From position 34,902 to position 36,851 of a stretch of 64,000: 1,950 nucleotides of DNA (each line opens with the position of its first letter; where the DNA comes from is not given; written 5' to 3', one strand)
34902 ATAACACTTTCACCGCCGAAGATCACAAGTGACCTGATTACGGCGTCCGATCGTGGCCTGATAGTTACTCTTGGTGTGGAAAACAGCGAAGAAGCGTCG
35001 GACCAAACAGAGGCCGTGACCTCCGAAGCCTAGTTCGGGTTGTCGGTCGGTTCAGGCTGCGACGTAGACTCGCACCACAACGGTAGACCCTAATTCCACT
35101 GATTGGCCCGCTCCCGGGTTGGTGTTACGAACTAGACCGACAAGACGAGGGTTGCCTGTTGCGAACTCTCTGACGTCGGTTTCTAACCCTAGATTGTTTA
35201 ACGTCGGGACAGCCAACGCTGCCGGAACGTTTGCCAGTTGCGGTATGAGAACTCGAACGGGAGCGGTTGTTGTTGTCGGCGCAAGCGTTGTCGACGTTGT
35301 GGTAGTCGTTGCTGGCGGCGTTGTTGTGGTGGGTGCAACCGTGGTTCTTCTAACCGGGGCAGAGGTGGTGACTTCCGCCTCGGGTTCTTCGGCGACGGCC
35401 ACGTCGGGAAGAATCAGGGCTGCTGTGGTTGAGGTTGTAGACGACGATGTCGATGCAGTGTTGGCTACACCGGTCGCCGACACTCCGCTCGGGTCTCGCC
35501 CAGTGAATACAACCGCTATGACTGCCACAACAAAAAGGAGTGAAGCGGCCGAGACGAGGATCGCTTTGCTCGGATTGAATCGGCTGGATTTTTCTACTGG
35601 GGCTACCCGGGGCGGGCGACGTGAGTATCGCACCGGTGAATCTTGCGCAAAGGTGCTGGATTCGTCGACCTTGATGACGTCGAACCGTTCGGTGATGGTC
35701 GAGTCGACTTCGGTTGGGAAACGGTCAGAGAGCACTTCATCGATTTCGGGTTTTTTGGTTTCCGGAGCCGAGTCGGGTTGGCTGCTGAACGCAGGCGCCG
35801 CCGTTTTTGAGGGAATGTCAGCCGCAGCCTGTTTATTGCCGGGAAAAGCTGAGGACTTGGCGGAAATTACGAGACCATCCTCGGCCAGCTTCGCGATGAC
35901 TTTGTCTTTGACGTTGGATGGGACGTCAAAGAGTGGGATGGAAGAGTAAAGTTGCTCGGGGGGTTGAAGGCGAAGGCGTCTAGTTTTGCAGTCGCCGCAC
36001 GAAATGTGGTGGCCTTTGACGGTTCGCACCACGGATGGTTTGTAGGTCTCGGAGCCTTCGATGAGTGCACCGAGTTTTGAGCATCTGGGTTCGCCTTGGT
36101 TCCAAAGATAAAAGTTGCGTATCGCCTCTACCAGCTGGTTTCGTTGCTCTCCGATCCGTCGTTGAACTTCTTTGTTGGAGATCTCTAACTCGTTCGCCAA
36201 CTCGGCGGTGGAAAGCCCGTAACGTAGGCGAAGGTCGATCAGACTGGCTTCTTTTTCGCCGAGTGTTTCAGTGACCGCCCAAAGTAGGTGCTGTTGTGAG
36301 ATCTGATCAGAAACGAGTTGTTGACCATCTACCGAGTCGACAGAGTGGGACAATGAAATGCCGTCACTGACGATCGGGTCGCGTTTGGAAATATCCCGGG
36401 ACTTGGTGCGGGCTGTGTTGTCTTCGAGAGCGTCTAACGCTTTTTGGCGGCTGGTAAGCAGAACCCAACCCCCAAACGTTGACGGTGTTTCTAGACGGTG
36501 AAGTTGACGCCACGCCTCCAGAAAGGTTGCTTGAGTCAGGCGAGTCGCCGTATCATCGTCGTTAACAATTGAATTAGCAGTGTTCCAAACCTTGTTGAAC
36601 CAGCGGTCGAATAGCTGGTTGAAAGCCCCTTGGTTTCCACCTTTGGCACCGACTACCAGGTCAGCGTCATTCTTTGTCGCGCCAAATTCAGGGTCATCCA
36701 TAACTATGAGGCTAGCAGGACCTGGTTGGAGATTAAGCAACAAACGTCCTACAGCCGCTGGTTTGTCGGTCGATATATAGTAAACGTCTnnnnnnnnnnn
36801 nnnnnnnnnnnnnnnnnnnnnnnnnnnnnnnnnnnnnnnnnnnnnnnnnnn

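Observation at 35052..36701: Single polypeptide combining ECF sigma factor, zinc anti-sigma (ZAS) motif, TM helix and extracellular PASTA domain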

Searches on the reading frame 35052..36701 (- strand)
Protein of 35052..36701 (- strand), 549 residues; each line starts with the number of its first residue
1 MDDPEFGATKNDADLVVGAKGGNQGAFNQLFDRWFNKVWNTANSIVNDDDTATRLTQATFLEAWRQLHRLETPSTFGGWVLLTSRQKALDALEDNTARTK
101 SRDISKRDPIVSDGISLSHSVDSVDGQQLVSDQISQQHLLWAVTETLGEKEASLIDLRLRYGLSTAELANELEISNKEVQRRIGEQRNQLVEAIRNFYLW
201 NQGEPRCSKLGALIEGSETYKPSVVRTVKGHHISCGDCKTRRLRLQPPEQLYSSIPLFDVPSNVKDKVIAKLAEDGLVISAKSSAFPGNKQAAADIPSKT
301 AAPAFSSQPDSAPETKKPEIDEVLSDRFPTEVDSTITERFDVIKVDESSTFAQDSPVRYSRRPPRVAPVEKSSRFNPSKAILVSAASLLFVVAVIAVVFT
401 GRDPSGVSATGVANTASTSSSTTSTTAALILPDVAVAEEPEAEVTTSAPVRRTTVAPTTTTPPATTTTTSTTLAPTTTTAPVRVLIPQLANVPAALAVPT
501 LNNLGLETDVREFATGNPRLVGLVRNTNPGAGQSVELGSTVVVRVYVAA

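Call 3: search_protein_families(library=pfam, proteins=[window:35052-36701:-], max_evalue=1)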
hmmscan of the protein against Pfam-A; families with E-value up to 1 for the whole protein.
window:35052-36701:- (549 aa): 6 families
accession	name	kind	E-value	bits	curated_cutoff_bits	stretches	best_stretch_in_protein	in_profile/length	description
PF04542.20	Sigma70_r2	-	1.1e-07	32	24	1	30-96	1-69/71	Sigma-70 region 2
PF07638.17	Sigma70_ECF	-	0.00051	20.4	21.1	1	18-191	10-180/185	ECF sigma factor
PF03793.24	PASTA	-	0.0015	18.9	23.2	1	486-545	3-62/64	PASTA domain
PF08281.18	Sigma70_r4_2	-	0.025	14.7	25.7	1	140-183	4-47/54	Sigma-70, region 4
PF13404.12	HTH_AsnC-type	-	0.12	12.7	27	0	164-183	19-38/42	AsnC-type helix-turn-helix domain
PF04545.22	Sigma70_r4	-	0.12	12.4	24.1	1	146-183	4-41/50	Sigma-70, region 4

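Call 4: search_protein_families(library=ncbifam, proteins=[window:35052-36701:-], max_evalue=1)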
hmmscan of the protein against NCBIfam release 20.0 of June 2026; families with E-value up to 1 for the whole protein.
window:35052-36701:- (549 aa): 55 families (the best 25 are shown)
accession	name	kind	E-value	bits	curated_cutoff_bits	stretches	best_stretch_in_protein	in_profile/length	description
TIGR02937.1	sigma70-ECF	superfamily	5e-17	62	42.9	1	26-193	2-164/165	sigma-70 family RNA polymerase sigma factor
NF008888.0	PRK11922.1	equivalog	9.7e-16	58.1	204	1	9-194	14-196/231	RNA polymerase sigma factor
TIGR02985.1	Sig70_bacteroi1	subfamily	2.8e-15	56.9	126.4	1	26-190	2-158/162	RNA polymerase sigma-70 factor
NF009168.0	PRK12515.1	subfamily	1.2e-12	47.8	236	1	9-195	6-180/189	RNA polymerase sigma factor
NF009172.0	PRK12519.1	subfamily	1.3e-11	44.4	222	1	9-182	13-177/194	RNA polymerase sigma factor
NF009171.0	PRK12518.1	equivalog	8.5e-11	42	208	1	8-192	10-182/191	RNA polymerase sigma factor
TIGR02939.1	RpoE_Sigma70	equivalog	4.8e-10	39.8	236.15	1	10-195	5-187/190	RNA polymerase sigma factor RpoE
NF007216.0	PRK09638.1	equivalog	6.1e-10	39.1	194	1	10-191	3-171/180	RNA polymerase sigma factor SigY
NF009166.1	PRK12513.1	equivalog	7.2e-10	38.9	206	1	8-183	5-175/193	RNA polymerase sigma factor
NF007228.0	PRK09646.1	subfamily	3.9e-09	36.4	226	1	11-186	16-182/194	ECF RNA polymerase sigma factor SigK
TIGR02989.1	Sig-70_gvs1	subfamily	4.7e-09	36.4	124.55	1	26-192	2-156/158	RNA polymerase sigma-70 factor, Rhodopirellula/Verrucomicrobium family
NF009170.0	PRK12517.1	subfamily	6.9e-09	35.4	197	1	23-195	21-177/188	RNA polymerase sigma factor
NF058625.1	sigma_PG0214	equivalog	7.7e-09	35.5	130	1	24-195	3-162/170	GFO_1088 family ECF-type sigma factor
NF007225.0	PRK09643.1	equivalog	1.4e-08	34.7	190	1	9-197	11-185/204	RNA polymerase sigma factor SigM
NF007223.0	PRK09641.1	equivalog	2.3e-08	34.1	209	1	16-195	9-185/187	RNA polymerase sigma factor SigW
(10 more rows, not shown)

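Call 5: find_homologous_proteins(query=window:35052-36701:-, max_evalue=0.001)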
Query window:35052-36701:- (549 aa): 66 proteins with E <= 0.001 among 8000 candidates.
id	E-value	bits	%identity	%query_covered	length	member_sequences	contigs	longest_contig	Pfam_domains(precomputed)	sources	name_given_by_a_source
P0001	0.0e+0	1159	97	100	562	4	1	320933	PF04542.21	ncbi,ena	-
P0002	2.2e-154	533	53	99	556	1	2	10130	PF03793.25,PF04542.21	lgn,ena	-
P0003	1.1e-49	188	35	55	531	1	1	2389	PF04542.21,PF08281.19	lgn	-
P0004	3.3e-46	176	36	49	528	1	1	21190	PF04542.21,PF08281.19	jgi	jgi:RNA polymerase sigma factor (sigma-70 family)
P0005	5.1e-44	169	34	52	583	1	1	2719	PF04542.21,PF08281.19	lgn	-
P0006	1.0e-42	165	36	49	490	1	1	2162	PF04542.21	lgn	-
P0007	1.4e-42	164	34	45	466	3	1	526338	PF04542.21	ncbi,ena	-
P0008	9.4e-42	162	34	52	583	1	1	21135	PF04542.21,PF08281.19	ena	-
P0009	1.3e-39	155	35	44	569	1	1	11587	PF04542.21,PF08281.19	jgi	jgi:RNA polymerase sigma factor (sigma-70 family)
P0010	2.4e-39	154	33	50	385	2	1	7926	PF04542.21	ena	-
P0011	2.6e-39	154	33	52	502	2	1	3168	PF04542.21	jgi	jgi:RNA polymerase sigma factor (sigma-70 family)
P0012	4.3e-39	153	34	49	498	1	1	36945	PF04542.21,PF08281.19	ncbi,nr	ncbi:MAG: sigma-70 family RNA polymerase sigma factor [Acidimicrobiales bacterium]|nr:sigma-70 famil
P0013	5.2e-39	153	32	49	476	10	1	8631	PF04542.21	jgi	jgi:RNA polymerase sigma factor (sigma-70 family)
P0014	7.3e-38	149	33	50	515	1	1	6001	PF04542.21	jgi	jgi:RNA polymerase sigma factor (sigma-70 family)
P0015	8.8e-38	149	32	50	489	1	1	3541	PF04542.21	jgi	jgi:RNA polymerase sigma factor (sigma-70 family)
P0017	4.4e-35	140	27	58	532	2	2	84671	PF04542.21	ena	-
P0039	9.2e-10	56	21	48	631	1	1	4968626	PF04542.21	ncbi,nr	ncbi:MAG: sigma-70 family RNA polymerase sigma factor [Ilumatobacteraceae bacterium]|nr:sigma-70 fam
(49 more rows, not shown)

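Call 15: search_protein_families(library=pfam, alignment_id=A1, max_evalue=0.1)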
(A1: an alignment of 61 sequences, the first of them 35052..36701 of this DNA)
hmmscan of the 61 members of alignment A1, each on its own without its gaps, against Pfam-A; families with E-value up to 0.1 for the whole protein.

A. member 1, window:35052-36701:- (549 aa): 4 families
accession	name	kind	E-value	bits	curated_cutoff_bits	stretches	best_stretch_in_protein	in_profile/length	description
PF04542.20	Sigma70_r2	-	1.1e-07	32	24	1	30-96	1-69/71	Sigma-70 region 2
PF07638.17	Sigma70_ECF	-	0.00051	20.4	21.1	1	18-191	10-180/185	ECF sigma factor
PF03793.24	PASTA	-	0.0015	18.9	23.2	1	486-545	3-62/64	PASTA domain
PF08281.18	Sigma70_r4_2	-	0.025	14.7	25.7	1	140-183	4-47/54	Sigma-70, region 4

B. families by the number of members that match (of 61 scanned): 37 families (the first 25 are shown)
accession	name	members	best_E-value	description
PF04542.20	Sigma70_r2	61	5.6e-17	Sigma-70 region 2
PF08281.18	Sigma70_r4_2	47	1.4e-07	Sigma-70, region 4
PF22029.2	PhyR_sigma2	22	0.00069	Sigma2 domain of PhyR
PF04545.22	Sigma70_r4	21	0.0002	Sigma-70, region 4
PF07638.17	Sigma70_ECF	17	1.1e-05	ECF sigma factor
PF22544.2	HYDIN_VesB_CFA65-like_Ig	10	8.4e-06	HYDIN/CFA65/VesB-like, Ig-like domain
PF13384.12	HTH_23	9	0.0014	Homeodomain-like domain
PF19190.6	BACON_2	8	1.5e-08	Viral BACON domain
PF24507.1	Ig_CFAP65_4th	5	3.9e-05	CFAP65, fourth Ig-like domain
PF19077.6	Big_13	5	7.3e-05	Bacterial Ig-like domain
PF09339.16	HTH_IclR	5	0.0092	IclR helix-turn-helix domain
PF22076.2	Cep192_D6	4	0.0019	Cep192 domain 6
PF13490.11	zf-HC2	4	0.0097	Putative zinc-finger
PF12802.13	MarR_2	4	0.013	MarR family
PF03793.24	PASTA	3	8.1e-07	PASTA domain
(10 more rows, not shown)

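Call 19: search_solved_structures(query=window:35052-36701:-, max_evalue=1, show_alignments=0)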
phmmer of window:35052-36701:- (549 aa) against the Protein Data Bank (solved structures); distinct sequences matched with E-value up to 1: 26.
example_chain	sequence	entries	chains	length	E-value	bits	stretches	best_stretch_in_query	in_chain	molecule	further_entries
9n9q_C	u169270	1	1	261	3.1e-05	26.3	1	20-185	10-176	RpoE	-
1or7_A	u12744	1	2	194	9.8e-05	24.6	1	12-188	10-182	RNA polymerase sigma-E factor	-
6in7_B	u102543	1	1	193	0.00013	24.2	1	11-194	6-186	RNA polymerase sigma-H factor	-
4cxf_A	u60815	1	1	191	0.00014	24.1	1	11-190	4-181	RNA POLYMERASE SIGMA FACTOR CNRH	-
8z6g_B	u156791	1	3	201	0.00014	24.1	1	11-194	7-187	RNA polymerase sigma factor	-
6jbq_F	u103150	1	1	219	0.00015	24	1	12-188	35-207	ECF RNA polymerase sigma-E factor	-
6dxo_A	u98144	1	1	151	0.00043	22.5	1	14-91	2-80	RNA polymerase ECF-subfamily sigma factor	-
4nqw_A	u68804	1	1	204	0.00093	21.4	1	12-97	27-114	ECF RNA polymerase sigma factor SigK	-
2kue_A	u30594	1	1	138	0.0065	18.6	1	460-545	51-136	Serine/threonine-protein kinase pknB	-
2kui_A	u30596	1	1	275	0.014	17.5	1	461-544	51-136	Serine/threonine-protein kinase pknB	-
2kud_A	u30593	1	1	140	0.027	16.6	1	460-544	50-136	Serine/threonine-protein kinase pknB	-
5e10_A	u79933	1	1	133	0.032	16.3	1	460-544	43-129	Serine/threonine-protein kinase PknB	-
5e12_A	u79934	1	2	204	0.038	16.1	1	459-545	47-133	Serine/threonine-protein kinase PknB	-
2map_A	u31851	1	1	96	0.042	16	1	12-82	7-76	RNA polymerase sigma factor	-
2mao_A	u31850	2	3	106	0.054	15.6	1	12-82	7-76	RNA polymerase sigma factor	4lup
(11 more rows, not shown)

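Call 21: find_encoding_contigs(protein=P0002, flank=6000, max_places=3)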
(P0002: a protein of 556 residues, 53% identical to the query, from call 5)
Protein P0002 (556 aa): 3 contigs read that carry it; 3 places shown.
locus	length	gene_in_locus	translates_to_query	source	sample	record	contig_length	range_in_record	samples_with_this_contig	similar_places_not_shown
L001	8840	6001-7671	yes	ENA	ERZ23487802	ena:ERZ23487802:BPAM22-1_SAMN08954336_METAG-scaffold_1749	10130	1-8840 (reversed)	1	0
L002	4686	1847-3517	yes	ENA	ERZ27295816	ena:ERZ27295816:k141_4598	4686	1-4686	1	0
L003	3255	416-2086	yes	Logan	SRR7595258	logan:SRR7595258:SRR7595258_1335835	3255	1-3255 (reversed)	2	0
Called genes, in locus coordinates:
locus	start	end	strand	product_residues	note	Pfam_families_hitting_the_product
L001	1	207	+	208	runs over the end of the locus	PF01073:3Beta_HSD (weak), PF01370:Epimerase, PF05368:NmrA, PF13460:NAD_binding_10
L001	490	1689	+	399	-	PF07730:HisKA_3, PF02518:HATPase_c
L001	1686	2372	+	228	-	PF00072:Response_reg, PF00196:GerE, PF08281:Sigma70_r4_2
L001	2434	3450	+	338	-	PF00005:ABC_tran, PF13304:AAA_21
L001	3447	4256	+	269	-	-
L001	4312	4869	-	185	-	PF04391:DUF533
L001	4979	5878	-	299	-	PF02517:Rce1-like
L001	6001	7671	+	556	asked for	PF04542:Sigma70_r2 (weak), PF03793:PASTA (weak)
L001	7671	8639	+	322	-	PF08240:ADH_N, PF00107:ADH_zinc_N, PF13602:ADH_zinc_N_2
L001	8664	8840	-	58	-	?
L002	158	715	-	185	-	PF04391:DUF533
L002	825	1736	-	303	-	PF02517:Rce1-like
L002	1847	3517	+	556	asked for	PF04542:Sigma70_r2 (weak), PF03793:PASTA (weak)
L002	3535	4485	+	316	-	PF08240:ADH_N, PF00107:ADH_zinc_N, PF13602:ADH_zinc_N_2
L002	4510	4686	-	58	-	?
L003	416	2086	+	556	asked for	PF04542:Sigma70_r2 (weak), PF03793:PASTA (weak)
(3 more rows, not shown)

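Call 22: find_encoding_contigs(protein=P0007, flank=6000, max_places=2)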
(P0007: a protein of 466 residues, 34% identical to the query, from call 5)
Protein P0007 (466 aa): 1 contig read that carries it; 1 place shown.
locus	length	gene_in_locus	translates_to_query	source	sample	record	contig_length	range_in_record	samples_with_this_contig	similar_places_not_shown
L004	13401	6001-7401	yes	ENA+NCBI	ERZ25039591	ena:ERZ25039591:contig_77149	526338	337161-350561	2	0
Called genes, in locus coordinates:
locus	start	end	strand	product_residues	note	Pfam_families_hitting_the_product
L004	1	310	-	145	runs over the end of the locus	PF01782:RimM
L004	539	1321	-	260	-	PF00886:Ribosomal_S16, PF13083:KH_KhpA-B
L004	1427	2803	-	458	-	PF02881:SRP54_N, PF00448:SRP54, PF01656:CbiA (weak), PF02978:SRP_SPB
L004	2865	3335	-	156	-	PF04972:BON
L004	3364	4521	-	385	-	PF02881:SRP54_N, PF00448:SRP54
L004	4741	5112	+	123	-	-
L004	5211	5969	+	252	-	PF03734:YkuD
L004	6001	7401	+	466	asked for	PF04542:Sigma70_r2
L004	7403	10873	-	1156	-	PF02463:SMC_N, PF13175:AAA_15, PF13304:AAA_21, PF13476:AAA_23, PF13555:AAA_29 (weak), PF06470:SMC_hinge, PF13304:AAA_21 (weak)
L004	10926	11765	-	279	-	PF01149:Fapy_DNA_glyco, PF06831:H2TH, PF06827:zf-FPG_IleRS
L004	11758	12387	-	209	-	PF14622:Ribonucleas_3_3, PF00636:Ribonuclease_3, PF00035:dsrm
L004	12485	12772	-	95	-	PF00550:PP-binding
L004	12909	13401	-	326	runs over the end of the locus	PF02504:FA_synthesis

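Call 23: find_encoding_contigs(protein=P0004, flank=5000, max_places=1)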
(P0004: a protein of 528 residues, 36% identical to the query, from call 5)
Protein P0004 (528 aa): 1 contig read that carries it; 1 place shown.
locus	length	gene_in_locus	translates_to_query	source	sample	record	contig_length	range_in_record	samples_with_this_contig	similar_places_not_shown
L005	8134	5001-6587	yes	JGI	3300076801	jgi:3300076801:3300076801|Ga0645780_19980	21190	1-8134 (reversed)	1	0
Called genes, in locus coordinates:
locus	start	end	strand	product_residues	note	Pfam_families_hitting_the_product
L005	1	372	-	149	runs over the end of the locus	-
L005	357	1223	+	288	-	PF13534:Fer4_17 (faint), PF12837:Fer4_6 (faint), PF12838:Fer4_7 (weak), PF04422:FrhB_FdhB_N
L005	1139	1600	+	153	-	PF04432:FrhB_FdhB_C (faint)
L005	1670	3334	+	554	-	PF03816:LytR_cpsA_psr, PF13399:LytR_C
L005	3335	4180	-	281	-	PF00106:adh_short, PF08659:KR, PF13561:adh_short_C2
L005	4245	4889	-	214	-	-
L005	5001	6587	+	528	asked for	PF04542:Sigma70_r2, PF08281:Sigma70_r4_2 (weak)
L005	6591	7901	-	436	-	PF00009:GTP_EFTU, PF22594:GTP-eEF1A_C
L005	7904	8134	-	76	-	?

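Call 24: find_encoding_contigs(protein=P0012, flank=5000, max_places=1)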
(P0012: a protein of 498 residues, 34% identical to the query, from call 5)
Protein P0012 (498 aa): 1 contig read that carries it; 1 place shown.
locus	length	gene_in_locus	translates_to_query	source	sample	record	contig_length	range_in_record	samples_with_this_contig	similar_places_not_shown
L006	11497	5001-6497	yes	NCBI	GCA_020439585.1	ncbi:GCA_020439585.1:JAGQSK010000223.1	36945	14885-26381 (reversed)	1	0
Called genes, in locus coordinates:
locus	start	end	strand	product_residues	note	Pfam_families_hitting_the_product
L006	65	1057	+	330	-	PF14863:Alkyl_sulf_dimr, PF14864:Alkyl_sulf_C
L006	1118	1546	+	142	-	PF19850:DUF6325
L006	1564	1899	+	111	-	-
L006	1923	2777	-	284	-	PF00775:Dioxygenase_C (weak)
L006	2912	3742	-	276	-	PF11716:MDMPI_N, PF12867:DinB_2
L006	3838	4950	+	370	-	PF13517:FG-GAP_3 (faint)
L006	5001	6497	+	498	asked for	PF04542:Sigma70_r2, PF08281:Sigma70_r4_2 (weak)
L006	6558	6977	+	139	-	PF01243:PNPOx_N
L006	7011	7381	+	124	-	PF16655:PhoD_N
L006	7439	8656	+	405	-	PF16655:PhoD_N, PF09423:PhoD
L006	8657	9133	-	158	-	PF04307:YdjM (weak)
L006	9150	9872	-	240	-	PF24481:CT398_CC, PF02591:Zn_ribbon_9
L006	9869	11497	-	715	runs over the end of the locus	-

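Call 25: find_encoding_contigs(protein=P0017, flank=5000, max_places=1)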
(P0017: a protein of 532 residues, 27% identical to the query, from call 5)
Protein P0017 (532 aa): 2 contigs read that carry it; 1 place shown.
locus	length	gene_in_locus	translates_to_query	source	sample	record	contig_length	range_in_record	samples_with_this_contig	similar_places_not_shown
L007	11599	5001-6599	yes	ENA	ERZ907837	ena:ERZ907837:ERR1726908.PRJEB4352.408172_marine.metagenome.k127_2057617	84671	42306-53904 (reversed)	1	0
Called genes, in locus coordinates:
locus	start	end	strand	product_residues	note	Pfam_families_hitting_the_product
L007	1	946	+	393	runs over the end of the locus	PF20511:PMI_typeI_cat, PF21621:MPI_cupin_dom (weak)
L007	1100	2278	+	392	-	PF06722:EryCIII-like_C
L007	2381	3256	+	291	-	PF00106:adh_short, PF01370:Epimerase (weak), PF08659:KR, PF13561:adh_short_C2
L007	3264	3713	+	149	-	PF01796:OB_ChsH2_C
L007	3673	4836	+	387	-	PF00108:Thiolase_N (weak), PF22691:Thiolase_C_1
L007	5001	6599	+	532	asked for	PF04542:Sigma70_r2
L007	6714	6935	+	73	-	-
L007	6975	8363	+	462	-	PF01704:UDPGP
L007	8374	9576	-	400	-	PF09995:MPAB_Lcp_cat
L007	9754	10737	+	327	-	PF00589:Phage_integrase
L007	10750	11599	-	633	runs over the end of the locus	PF02771:Acyl-CoA_dh_N, PF02770:Acyl-CoA_dh_M, PF00441:Acyl-CoA_dh_1, PF22924:ACOX_C_alpha1, PF08028:Acyl-CoA_dh_2 (weak), PF12806:Acyl-CoA_dh_C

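Call 26: find_encoding_contigs(protein=P0039, flank=5000, max_places=1)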
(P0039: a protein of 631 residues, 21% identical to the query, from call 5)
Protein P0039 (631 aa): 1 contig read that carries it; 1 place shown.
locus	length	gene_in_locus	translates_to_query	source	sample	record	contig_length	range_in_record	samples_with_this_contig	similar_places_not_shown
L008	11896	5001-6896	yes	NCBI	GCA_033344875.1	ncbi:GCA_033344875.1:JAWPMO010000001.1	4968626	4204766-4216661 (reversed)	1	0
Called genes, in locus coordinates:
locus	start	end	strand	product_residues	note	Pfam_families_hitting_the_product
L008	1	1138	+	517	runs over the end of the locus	PF20154:LNT_N, PF00795:CN_hydrolase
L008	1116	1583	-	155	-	PF02580:Tyr_Deacylase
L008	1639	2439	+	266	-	PF01263:Aldose_epim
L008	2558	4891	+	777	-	PF02190:LON_substr_bdg, PF05496:RuvB_N (faint), PF00004:AAA, PF07724:AAA_2 (weak), PF07728:AAA_5, PF22667:Lon_lid, PF05362:Lon_C, PF13541:ChlI (weak)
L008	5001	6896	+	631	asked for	PF04542:Sigma70_r2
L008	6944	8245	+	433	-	PF13439:Glyco_transf_4, PF13579:Glyco_trans_4_4, PF20706:GT4-conflict, PF00534:Glycos_transf_1, PF13692:Glyco_trans_1_4, PF13524:Glyco_trans_1_2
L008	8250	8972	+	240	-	PF01209:Ubie_methyltran, PF02353:CMAS (weak), PF13489:Methyltransf_23, PF13847:Methyltransf_31, PF08241:Methyltransf_11, PF08242:Methyltransf_12, PF13649:Methyltransf_25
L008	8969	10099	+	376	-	-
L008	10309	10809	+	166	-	PF13826:Monooxy_af470-like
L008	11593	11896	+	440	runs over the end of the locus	PF02720:DUF222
